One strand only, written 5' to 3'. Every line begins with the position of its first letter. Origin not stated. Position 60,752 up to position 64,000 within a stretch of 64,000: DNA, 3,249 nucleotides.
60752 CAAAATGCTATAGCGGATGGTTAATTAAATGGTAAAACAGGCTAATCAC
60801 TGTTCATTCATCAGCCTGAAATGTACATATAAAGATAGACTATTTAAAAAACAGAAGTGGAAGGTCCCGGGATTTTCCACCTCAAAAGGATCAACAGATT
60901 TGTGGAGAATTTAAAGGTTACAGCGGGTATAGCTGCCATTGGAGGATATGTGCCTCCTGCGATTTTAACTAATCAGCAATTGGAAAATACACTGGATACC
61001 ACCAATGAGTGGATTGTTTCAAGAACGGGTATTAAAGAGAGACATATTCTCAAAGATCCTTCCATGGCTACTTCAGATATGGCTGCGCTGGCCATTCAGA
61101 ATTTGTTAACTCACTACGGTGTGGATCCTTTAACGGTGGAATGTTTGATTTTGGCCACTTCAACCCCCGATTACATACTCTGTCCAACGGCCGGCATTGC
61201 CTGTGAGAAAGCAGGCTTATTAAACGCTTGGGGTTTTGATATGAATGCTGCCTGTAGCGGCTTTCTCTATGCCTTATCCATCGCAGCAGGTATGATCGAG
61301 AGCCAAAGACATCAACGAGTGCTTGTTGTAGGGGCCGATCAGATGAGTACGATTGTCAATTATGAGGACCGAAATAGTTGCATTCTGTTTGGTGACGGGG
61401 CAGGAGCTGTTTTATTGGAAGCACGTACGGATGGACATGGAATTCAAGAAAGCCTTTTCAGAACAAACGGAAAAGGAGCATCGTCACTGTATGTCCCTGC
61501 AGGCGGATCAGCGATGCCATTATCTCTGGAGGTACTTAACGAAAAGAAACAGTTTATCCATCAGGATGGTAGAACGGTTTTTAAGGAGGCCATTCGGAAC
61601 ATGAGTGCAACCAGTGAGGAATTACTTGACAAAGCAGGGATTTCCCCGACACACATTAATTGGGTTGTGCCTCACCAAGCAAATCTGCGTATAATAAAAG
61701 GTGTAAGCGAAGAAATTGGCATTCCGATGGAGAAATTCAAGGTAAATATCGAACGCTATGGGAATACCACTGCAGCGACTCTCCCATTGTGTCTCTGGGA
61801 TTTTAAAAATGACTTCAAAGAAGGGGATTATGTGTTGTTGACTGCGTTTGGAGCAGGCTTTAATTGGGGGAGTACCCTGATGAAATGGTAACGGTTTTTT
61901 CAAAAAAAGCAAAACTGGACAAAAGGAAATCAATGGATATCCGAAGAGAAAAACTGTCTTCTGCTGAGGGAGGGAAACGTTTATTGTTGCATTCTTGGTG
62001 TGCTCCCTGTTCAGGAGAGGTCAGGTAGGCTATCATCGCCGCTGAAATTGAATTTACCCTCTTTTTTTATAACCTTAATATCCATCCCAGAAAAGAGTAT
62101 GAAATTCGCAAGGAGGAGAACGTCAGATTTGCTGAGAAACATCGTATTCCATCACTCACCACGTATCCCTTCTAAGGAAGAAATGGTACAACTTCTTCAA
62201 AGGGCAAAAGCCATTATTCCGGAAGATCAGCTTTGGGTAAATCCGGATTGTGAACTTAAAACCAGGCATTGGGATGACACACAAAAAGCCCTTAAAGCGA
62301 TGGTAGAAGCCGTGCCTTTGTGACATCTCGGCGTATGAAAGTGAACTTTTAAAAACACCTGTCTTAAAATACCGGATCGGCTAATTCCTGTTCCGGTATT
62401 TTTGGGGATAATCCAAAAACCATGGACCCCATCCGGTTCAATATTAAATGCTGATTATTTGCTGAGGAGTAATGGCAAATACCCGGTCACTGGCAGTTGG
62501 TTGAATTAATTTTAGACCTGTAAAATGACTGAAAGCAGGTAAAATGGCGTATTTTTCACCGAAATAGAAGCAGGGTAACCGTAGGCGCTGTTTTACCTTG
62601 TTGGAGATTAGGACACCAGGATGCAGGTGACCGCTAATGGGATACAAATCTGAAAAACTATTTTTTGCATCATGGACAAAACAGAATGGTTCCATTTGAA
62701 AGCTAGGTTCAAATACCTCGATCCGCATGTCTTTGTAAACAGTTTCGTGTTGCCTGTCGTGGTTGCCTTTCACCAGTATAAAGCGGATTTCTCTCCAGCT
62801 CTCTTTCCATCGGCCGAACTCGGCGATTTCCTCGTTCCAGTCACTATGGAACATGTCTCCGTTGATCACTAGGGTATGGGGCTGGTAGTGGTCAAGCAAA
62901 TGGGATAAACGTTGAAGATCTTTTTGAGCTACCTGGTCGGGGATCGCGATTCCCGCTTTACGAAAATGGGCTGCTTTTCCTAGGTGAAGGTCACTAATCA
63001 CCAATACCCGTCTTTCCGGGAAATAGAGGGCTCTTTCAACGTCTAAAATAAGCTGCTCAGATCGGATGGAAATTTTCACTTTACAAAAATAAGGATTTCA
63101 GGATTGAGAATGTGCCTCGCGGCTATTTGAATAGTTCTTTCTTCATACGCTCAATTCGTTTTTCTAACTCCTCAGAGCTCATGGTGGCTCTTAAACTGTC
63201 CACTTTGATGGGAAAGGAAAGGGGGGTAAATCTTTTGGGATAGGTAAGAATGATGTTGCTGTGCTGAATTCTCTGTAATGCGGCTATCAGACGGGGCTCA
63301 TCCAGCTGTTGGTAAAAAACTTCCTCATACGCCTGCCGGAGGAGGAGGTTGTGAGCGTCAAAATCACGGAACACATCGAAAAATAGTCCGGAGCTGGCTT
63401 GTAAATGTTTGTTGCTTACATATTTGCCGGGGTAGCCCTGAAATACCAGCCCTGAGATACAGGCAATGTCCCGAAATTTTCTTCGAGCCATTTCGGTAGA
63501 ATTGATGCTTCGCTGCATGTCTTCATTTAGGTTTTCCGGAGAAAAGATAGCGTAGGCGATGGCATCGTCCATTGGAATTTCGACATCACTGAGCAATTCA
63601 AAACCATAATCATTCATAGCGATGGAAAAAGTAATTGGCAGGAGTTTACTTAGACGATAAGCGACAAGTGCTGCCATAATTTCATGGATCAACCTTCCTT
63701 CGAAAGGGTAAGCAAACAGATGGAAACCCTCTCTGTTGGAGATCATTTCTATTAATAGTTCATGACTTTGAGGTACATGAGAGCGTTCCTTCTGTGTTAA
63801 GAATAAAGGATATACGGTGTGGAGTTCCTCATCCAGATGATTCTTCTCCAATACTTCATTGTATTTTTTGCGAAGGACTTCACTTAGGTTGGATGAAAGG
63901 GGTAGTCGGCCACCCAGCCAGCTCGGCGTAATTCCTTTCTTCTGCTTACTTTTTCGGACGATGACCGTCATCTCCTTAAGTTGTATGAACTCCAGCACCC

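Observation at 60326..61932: Cobalamin riboswitch upstream of a FabH paralog: possible B12 control of fatty-acid priming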

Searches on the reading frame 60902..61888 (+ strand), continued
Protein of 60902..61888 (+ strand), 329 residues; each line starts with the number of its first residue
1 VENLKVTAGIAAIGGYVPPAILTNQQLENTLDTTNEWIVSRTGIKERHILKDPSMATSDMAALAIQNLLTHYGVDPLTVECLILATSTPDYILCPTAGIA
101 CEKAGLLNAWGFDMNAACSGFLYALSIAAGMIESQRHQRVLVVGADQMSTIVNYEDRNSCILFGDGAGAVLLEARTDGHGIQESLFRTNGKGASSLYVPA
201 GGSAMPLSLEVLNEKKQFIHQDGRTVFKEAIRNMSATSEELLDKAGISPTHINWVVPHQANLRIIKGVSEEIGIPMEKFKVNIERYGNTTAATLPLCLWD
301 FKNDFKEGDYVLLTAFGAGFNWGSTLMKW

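Call 105: find_encoding_contigs(protein=P0041, flank=6000, max_places=1)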
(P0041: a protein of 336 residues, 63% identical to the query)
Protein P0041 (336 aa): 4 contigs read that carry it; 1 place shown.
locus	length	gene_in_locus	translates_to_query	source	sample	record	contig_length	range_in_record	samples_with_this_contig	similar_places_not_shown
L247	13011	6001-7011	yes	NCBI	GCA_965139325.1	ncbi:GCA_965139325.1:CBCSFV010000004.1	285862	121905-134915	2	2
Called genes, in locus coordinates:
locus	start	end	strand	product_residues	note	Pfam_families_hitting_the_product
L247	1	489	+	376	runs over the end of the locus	PF14319:Zn_Tnp_IS91, PF04986:Y2_Tnp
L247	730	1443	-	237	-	-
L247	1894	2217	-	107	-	PF02575:YbaB_DNA_bd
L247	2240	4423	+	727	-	PF02897:Peptidase_S9_N, PF00326:Peptidase_S9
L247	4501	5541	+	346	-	PF00291:PALP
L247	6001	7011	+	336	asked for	PF00108:Thiolase_N (weak), PF08545:ACP_syn_III, PF08541:ACP_syn_III_C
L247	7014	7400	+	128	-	PF03061:4HBT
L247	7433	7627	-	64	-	-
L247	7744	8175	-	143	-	PF08327:AHSA1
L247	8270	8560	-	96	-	PF13591:MerR_2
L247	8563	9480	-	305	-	PF00226:DnaJ, PF01556:DnaJ_C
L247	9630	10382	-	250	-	PF17645:Amdase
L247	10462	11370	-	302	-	PF01557:FAA_hydrolase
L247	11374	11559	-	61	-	-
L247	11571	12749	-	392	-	PF13650:Asp_protease_2, PF13975:gag-asp_proteas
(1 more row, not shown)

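Call 106: find_encoding_contigs(protein=P0053, flank=6000, max_places=1)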
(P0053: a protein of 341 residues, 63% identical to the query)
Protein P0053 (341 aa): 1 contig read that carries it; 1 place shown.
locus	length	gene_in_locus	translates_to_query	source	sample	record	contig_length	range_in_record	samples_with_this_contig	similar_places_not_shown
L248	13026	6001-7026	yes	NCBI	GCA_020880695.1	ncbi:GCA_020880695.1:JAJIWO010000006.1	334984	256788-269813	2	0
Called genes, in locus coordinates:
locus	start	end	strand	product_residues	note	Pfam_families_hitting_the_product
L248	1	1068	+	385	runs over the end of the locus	PF20510:HgmA_N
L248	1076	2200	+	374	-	PF00903:Glyoxalase (weak), PF13669:Glyoxalase_4, PF14696:Glyoxalase_5, PF00903:Glyoxalase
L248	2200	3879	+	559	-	PF00351:Biopterin_H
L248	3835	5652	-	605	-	PF01751:Toprim, PF01131:Topoisom_bac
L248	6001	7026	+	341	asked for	PF00108:Thiolase_N (weak), PF08545:ACP_syn_III, PF08541:ACP_syn_III_C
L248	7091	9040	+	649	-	PF05970:PIF1, PF13245:AAA_19, PF13401:AAA_22 (weak), PF13604:AAA_30, PF00570:HRDC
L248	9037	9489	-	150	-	PF00313:CSD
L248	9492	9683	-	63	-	PF00313:CSD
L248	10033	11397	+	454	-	PF00696:AA_kinase, PF22468:ACT_9 (weak)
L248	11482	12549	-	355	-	PF16670:PI-PLC-C1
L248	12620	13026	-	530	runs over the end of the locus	PF14322:SusD-like_3, PF07980:SusD_RagB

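Call 107: find_encoding_contigs(protein=P0073, flank=6000, max_places=1)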
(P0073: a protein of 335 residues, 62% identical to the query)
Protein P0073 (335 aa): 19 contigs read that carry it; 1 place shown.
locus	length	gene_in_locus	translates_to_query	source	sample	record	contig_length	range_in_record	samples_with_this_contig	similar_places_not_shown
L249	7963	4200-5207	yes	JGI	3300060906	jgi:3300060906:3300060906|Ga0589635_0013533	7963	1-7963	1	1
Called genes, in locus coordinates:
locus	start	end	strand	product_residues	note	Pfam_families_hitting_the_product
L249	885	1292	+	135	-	PF02469:Fasciclin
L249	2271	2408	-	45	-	-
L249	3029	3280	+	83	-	-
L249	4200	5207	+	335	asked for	PF00108:Thiolase_N (weak), PF08545:ACP_syn_III, PF08541:ACP_syn_III_C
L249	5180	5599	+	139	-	PF03061:4HBT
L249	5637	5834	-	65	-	-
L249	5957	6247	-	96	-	PF13591:MerR_2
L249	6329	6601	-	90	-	PF01556:DnaJ_C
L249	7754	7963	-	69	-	?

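Call 108: find_encoding_contigs(protein=P0091, flank=6000, max_places=1)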
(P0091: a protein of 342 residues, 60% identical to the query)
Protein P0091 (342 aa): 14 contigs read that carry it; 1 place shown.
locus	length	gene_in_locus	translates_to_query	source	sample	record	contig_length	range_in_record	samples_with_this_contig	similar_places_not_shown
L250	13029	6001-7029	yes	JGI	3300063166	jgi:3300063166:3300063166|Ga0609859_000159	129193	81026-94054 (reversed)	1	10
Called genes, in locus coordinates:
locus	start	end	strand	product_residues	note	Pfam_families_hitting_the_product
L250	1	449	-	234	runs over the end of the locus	PF02463:SMC_N (faint), PF00005:ABC_tran, PF13304:AAA_21 (faint)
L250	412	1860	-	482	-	PF02321:OEP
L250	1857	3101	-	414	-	PF25973:BSH_CzcB (faint)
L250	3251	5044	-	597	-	PF01751:Toprim, PF01131:Topoisom_bac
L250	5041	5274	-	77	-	-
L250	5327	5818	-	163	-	PF01625:PMSR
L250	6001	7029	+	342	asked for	PF00108:Thiolase_N (weak), PF08545:ACP_syn_III, PF08541:ACP_syn_III_C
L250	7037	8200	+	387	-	PF22244:GCE_fung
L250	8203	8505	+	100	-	PF00076:RRM_1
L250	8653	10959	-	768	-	PF00933:Glyco_hydro_3, PF01915:Glyco_hydro_3_C, PF14310:Fn3-like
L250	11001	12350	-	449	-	PF10091:Glycoamylase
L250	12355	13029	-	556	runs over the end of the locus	PF13205:Big_5, PF10091:Glycoamylase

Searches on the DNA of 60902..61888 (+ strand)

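Call 25: search_rna_families(sources=[L030, L031, L032, L033, L034, L035, L036, L037, L038, L039, L040, L041, L042, L043, L044, L045], threshold=gathering)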
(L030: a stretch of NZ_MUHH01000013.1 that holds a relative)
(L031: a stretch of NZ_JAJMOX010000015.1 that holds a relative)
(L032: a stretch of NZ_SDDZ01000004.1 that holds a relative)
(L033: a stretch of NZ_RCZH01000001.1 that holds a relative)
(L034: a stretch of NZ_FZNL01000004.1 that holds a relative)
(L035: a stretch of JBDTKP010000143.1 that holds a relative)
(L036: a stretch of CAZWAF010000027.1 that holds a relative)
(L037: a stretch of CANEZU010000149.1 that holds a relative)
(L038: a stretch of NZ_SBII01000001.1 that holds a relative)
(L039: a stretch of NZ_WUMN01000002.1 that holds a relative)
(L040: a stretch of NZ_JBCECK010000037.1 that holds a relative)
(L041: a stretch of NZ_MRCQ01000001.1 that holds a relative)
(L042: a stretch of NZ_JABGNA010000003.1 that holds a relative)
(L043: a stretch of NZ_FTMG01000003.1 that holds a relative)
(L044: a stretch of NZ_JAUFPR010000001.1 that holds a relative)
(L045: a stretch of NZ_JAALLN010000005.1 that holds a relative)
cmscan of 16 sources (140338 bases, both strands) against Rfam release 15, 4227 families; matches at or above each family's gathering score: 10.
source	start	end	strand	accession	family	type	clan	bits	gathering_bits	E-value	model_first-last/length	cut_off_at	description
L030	3334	3534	-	RF00174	Cobalamin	Cis-reg; riboswitch;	CL00101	108.4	31.5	7.3e-26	1-189/189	no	Cobalamin riboswitch aptamer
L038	3435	3622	+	RF00174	Cobalamin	Cis-reg; riboswitch;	CL00101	99.4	31.5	2.7e-23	1-189/189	no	Cobalamin riboswitch aptamer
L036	3582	3767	+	RF00174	Cobalamin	Cis-reg; riboswitch;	CL00101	97.2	31.5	1.2e-22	1-189/189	no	Cobalamin riboswitch aptamer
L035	1128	1345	+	RF00174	Cobalamin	Cis-reg; riboswitch;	CL00101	95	31.5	4.9e-22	1-189/189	no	Cobalamin riboswitch aptamer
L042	1258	1456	+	RF00174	Cobalamin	Cis-reg; riboswitch;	CL00101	90.4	31.5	1e-20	1-189/189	no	Cobalamin riboswitch aptamer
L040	1261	1465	+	RF00174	Cobalamin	Cis-reg; riboswitch;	CL00101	88.8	31.5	2.9e-20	1-189/189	no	Cobalamin riboswitch aptamer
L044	1260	1464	+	RF00174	Cobalamin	Cis-reg; riboswitch;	CL00101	88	31.5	5e-20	1-189/189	no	Cobalamin riboswitch aptamer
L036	5626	5941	+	RF00174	Cobalamin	Cis-reg; riboswitch;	CL00101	70.1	31.5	6.4e-15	1-189/189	no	Cobalamin riboswitch aptamer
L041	3576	3662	+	RF01705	Flavo-1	Gene; sRNA;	-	68.1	42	1.8e-12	1-76/76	no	Flavo-1 RNA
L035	5719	5910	+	RF00174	Cobalamin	Cis-reg; riboswitch;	CL00101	61.9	31.5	1.4e-12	1-189/189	no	Cobalamin riboswitch aptamer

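Call 27: search_rna_families(sources=[L046, L047, L048, L049, L050, L051, L052, L053, L054, L055, L056, L057, L058, L060, L062, L063], threshold=gathering)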
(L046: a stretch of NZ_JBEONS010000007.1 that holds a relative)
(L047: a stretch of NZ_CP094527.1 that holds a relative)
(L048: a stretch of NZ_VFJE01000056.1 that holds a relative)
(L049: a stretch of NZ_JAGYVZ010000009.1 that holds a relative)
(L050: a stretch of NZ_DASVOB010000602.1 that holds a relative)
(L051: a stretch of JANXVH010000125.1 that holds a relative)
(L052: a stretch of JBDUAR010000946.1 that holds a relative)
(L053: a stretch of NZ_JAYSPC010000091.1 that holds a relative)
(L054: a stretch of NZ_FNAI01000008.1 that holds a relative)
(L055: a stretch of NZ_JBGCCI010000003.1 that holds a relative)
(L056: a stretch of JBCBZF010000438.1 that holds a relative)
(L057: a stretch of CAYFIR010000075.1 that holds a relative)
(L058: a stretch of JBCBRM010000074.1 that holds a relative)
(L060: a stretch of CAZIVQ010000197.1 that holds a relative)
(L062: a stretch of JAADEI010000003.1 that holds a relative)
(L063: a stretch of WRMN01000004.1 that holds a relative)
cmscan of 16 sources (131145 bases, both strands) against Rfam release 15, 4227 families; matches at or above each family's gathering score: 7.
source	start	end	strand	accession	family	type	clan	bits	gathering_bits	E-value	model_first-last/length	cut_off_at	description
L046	2379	2788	-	RF00010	RNaseP_bact_a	Gene; ribozyme;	CL00002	255.3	100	1.1e-81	1-367/367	no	Bacterial RNase P class A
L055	3153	3342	+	RF00174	Cobalamin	Cis-reg; riboswitch;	CL00101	103.6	31.5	1.6e-24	1-189/189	no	Cobalamin riboswitch aptamer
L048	3161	3350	+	RF00174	Cobalamin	Cis-reg; riboswitch;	CL00101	102.9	31.5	2.5e-24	1-189/189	no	Cobalamin riboswitch aptamer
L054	1263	1459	+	RF00174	Cobalamin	Cis-reg; riboswitch;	CL00101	91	31.5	6.2e-21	1-189/189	no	Cobalamin riboswitch aptamer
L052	144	243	+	RF00162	SAM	Cis-reg; riboswitch;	CL00012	77.2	44.4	4.2e-16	1-108/108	no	SAM riboswitch aptamer (S box leader)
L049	17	116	+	RF00162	SAM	Cis-reg; riboswitch;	CL00012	71.5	44.4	1.9e-14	1-108/108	no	SAM riboswitch aptamer (S box leader)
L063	5005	5076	+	RF00005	tRNA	Gene; tRNA;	CL00001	63.1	29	5e-11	1-71/71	no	tRNA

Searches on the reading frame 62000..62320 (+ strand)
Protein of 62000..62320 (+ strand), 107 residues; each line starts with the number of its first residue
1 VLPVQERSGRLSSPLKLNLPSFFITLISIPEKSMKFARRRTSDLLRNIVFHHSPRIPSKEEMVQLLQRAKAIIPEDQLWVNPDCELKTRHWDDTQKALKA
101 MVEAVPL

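Call 9: search_protein_families(library=pfam, proteins=[window:62000-62320:+], max_evalue=0.01)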
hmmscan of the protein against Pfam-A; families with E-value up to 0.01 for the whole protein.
window:62000-62320:+ (107 aa): 1 family
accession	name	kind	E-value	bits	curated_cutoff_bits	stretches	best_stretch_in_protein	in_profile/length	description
PF01717.24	Meth_synt_2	-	2.4e-17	63.7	21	1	51-104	268-321/324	Cobalamin-independent synthase, Catalytic domain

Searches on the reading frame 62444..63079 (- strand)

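Call 9: search_protein_families(library=pfam, proteins=[window:62444-63079:-], max_evalue=0.01)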
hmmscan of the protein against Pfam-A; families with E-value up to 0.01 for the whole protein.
window:62444-63079:- (211 aa): 2 families
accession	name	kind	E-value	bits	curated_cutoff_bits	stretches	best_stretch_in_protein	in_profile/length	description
PF00149.33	Metallophos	-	7.6e-11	43.2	21.5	1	24-151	2-105/191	Calcineurin-like phosphoesterase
PF12850.12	Metallophos_2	-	0.00045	20.7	27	1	24-141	2-95/154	Calcineurin-like phosphoesterase superfamily domain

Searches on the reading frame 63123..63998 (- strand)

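Call 9: search_protein_families(library=pfam, proteins=[window:63123-63998:-], max_evalue=0.01)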
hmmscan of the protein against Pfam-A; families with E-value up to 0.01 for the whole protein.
window:63123-63998:- (291 aa): 2 families
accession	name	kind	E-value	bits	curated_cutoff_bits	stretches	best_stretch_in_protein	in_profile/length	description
PF08494.16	DEAD_assoc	-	5.2e-54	183.4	23.5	1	75-261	1-191/191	DEAD/H associated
PF18846.6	baeRF_family5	-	0.0063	17.1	27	0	8-62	72-126/132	Bacterial archaeo-eukaryotic release factor family 5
